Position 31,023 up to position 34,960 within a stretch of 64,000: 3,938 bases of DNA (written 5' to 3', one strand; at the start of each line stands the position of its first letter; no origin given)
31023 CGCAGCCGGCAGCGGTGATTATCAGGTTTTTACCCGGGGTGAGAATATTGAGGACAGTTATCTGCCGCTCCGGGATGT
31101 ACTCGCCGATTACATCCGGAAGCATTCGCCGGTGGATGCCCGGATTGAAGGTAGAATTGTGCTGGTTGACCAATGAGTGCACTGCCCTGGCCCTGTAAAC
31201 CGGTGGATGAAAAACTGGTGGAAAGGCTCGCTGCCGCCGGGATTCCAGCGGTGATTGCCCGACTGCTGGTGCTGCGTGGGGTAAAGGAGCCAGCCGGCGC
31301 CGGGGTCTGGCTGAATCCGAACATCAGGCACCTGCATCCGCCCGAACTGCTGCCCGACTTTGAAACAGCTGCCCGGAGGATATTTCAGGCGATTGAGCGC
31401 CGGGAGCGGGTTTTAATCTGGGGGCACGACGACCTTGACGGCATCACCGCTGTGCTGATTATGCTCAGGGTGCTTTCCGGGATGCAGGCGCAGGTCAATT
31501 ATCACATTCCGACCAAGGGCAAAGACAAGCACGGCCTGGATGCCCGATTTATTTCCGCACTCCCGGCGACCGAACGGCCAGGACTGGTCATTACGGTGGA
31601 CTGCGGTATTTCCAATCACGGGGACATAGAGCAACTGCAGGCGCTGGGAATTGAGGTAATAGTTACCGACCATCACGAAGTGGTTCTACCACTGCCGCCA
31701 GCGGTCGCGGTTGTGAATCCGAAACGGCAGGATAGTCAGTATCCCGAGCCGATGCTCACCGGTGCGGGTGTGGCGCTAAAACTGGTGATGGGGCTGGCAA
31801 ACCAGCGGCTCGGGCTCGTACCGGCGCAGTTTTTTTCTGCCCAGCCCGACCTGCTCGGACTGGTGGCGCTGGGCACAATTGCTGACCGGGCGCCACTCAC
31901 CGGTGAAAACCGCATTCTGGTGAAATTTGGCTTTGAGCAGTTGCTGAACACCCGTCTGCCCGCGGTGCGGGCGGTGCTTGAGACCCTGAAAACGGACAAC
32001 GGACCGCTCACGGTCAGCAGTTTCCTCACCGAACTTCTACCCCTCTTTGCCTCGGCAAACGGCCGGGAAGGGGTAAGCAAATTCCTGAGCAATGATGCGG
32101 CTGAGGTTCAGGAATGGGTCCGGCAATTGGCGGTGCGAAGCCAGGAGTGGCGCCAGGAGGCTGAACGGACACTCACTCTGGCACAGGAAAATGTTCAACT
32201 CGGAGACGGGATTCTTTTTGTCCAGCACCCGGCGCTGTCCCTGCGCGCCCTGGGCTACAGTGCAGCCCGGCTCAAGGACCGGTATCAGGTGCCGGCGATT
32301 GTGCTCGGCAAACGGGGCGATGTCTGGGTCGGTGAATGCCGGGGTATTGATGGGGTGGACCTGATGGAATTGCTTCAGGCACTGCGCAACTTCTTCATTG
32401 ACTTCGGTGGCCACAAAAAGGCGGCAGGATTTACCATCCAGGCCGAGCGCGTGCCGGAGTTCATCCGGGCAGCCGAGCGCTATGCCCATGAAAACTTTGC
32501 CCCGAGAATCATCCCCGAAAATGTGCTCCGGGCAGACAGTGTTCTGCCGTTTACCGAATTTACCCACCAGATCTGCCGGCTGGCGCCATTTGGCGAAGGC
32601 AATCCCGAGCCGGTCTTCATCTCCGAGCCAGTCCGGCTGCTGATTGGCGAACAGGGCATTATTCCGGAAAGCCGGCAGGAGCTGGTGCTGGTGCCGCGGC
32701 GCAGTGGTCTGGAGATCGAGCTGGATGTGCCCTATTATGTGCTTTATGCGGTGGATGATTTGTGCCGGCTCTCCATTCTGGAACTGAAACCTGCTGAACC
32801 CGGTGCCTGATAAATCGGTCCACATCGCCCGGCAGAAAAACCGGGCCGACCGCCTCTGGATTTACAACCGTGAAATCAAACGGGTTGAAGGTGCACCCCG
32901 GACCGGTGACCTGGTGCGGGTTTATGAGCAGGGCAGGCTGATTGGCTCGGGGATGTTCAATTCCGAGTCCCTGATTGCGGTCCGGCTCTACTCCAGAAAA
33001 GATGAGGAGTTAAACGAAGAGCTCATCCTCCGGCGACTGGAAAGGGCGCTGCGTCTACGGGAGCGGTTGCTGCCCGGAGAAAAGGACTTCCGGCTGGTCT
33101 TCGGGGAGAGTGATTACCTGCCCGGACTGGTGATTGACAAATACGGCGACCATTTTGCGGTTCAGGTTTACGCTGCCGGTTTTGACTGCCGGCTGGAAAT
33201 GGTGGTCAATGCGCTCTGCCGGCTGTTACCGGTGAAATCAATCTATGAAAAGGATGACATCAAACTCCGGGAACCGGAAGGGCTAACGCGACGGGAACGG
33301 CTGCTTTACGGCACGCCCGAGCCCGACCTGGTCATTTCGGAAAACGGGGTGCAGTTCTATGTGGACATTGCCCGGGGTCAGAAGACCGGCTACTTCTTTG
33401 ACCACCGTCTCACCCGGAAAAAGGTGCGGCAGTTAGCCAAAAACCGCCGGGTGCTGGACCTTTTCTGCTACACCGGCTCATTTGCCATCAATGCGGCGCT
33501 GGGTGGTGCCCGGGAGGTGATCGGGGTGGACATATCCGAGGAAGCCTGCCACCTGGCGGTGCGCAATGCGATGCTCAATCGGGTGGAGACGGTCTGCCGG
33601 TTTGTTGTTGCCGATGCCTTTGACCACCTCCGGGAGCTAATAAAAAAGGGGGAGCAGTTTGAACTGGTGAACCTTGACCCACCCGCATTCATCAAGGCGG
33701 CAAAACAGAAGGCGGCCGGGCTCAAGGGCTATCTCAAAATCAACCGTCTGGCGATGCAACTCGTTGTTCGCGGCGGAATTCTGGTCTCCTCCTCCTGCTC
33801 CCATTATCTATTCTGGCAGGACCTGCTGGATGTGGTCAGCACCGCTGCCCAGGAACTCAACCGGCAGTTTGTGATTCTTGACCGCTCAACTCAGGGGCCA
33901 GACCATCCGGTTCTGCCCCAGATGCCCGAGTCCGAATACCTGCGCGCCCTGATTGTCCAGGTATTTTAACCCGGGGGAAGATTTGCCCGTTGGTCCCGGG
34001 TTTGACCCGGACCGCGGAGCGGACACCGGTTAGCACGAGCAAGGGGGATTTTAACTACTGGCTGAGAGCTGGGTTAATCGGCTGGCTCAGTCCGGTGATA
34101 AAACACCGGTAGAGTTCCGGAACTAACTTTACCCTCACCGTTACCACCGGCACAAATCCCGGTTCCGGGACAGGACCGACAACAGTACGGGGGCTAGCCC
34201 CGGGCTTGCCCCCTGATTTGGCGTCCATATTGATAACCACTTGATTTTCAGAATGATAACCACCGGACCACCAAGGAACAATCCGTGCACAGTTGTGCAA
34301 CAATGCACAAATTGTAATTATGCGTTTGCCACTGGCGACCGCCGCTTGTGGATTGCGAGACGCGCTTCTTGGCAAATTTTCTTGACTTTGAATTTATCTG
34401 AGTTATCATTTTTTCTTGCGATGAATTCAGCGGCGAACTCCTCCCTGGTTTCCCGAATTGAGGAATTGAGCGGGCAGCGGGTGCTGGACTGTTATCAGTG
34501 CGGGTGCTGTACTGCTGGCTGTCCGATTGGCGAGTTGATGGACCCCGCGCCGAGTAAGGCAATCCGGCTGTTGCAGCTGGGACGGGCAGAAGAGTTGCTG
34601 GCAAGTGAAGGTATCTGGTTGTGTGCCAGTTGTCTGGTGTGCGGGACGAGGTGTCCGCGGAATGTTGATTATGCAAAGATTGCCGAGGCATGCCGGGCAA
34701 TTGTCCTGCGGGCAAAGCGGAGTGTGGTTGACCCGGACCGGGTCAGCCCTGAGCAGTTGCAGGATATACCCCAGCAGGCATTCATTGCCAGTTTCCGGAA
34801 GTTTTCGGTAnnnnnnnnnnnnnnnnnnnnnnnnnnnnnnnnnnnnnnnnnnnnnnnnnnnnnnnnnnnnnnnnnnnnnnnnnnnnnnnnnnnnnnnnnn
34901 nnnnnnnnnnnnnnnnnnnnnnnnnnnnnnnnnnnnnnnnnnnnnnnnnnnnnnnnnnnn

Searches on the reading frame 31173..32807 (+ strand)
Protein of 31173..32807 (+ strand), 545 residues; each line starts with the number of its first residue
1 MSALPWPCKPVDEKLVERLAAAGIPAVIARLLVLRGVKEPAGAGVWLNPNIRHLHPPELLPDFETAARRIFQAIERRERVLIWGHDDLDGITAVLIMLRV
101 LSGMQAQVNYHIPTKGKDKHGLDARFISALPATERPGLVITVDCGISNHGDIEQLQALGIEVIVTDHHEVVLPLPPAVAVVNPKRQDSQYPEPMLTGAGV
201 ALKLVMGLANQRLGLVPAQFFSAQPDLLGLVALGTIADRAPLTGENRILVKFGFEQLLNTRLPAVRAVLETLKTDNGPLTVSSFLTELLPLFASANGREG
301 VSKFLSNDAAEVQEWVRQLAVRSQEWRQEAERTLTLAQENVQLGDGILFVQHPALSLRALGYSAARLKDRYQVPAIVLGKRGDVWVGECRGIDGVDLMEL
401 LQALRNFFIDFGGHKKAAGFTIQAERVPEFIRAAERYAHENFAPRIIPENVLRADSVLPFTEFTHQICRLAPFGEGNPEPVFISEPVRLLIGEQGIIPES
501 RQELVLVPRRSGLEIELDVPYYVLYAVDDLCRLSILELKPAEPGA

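Call 9: search_protein_families(library=pfam, proteins=[window:31173-32807:+], max_evalue=0.0001)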
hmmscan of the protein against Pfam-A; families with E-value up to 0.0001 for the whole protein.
window:31173-32807:+ (545 aa): 3 families
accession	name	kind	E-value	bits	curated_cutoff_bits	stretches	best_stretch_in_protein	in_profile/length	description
PF01368.27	DHH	-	5.7e-22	78.8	28.1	1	79-235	1-125/125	DHH family, N-terminal domain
PF02272.25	DHHA1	-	3.4e-11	43.9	25.9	1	355-439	13-101/102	DHHA1 domain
PF17768.7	RecJ_OB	-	2.8e-05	24.6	27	1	462-489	13-40/107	RecJ OB domain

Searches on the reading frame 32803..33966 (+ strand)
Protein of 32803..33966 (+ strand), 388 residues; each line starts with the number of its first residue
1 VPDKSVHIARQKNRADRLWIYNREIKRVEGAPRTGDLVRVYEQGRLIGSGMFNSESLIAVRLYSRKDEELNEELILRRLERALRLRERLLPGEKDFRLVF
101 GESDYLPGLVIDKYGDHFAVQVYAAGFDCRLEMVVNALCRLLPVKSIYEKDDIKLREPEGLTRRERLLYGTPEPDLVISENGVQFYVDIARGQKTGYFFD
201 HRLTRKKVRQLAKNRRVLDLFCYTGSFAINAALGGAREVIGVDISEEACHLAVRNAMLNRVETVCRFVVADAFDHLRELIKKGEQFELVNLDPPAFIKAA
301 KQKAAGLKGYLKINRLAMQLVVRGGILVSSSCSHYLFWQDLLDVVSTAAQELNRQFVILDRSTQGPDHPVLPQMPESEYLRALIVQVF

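Call 9: search_protein_families(library=pfam, proteins=[window:32803-33966:+], max_evalue=0.0001)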
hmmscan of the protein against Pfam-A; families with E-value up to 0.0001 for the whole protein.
window:32803-33966:+ (388 aa): 10 families
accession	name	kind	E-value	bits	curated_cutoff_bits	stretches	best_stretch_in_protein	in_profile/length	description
PF10672.15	Methyltrans_SAM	-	2.2e-26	93.2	27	1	167-351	77-258/286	S-adenosylmethionine-dependent methyltransferase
PF17785.7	PUA_3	-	7.5e-14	51.7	22.6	1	12-65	10-64/64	PUA-like domain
PF13847.12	Methyltransf_31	-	1.4e-11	44.8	27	1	213-333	3-113/145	Methyltransferase domain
PF02475.24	TRM5-TYW2_MTfase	-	4.9e-11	43.3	28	1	178-273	3-97/164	TRM5/TYW2 methyltransferase domain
PF03602.21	Cons_hypoth95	-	1.1e-10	42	24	1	212-294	40-122/182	Conserved hypothetical protein 95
PF13649.12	Methyltransf_25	-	7.6e-07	30.2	27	1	217-289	1-68/97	Methyltransferase domain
PF06325.19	PrmA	-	1e-06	28.9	22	1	211-269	159-215/296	Ribosomal protein L11 methyltransferase (PrmA)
PF09445.16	Methyltransf_15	-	2.2e-06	27.8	22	1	215-295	2-81/165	RNA cap guanine-N2 methyltransferase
PF02005.22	TRM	-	1.9e-05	24.5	27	1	208-293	44-128/376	N2,N2-dimethylguanosine tRNA methyltransferase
PF05175.20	MTS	-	9.2e-05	22.6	23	0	213-299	31-112/170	Methyltransferase small domain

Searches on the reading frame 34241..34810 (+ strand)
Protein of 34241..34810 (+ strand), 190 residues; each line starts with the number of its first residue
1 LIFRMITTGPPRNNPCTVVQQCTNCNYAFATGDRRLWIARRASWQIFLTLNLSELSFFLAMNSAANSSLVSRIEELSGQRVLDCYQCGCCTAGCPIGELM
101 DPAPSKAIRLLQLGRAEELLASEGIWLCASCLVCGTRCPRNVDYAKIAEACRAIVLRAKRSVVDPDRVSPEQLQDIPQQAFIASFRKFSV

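Call 9: search_protein_families(library=pfam, proteins=[window:34241-34810:+], max_evalue=0.0001)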
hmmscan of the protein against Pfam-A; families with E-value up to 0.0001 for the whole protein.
window:34241-34810:+ (190 aa): 3 families
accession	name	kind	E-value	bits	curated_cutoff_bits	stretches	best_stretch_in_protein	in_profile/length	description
PF13534.11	Fer4_17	-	1e-10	42.4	22.2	1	84-143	2-61/61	4Fe-4S dicluster domain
PF13183.11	Fer4_8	-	4.2e-10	40.5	27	1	81-142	2-68/68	4Fe-4S dicluster domain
PF13187.11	Fer4_9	-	1.2e-05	25.7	27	1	83-141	1-50/52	4Fe-4S dicluster domain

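Call 64: search_protein_families(library=ncbifam, proteins=[window:34241-34810:+], max_evalue=0.00001)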
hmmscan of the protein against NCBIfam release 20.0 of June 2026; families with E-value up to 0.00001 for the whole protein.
window:34241-34810:+ (190 aa): 6 families
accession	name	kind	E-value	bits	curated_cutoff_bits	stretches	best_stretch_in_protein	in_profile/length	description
NF038018.1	qmoC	equivalog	2.7e-16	60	300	1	70-158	6-94/360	quinone-interacting membrane-bound oxidoreductase complex subunit QmoC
TIGR03290.1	CoB_CoM_SS_C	equivalog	6.8e-16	58.5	160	1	83-158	3-78/144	CoB--CoM heterodisulfide reductase subunit C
NF041779.1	hetero_SS_HdrC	equivalog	1.4e-11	44.2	350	1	83-157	32-105/198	ferredoxin:CoB-CoM heterodisulfide reductase subunit HdrC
NF041890.1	hdrC_Methbact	equivalog_domain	2.5e-10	40.3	270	1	68-154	15-100/192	ferredoxin:CoB-CoM heterodisulfide reductase subunit HdrC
NF008369.0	PRK11168.1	equivalog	6.4e-07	28.6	278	1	81-159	10-91/401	anaerobic glycerol-3-phosphate dehydrogenase subunit C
NF008434.0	PRK11274.1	equivalog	3.6e-06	26.2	333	1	81-160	21-108/409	glycolate oxidase subunit GlcF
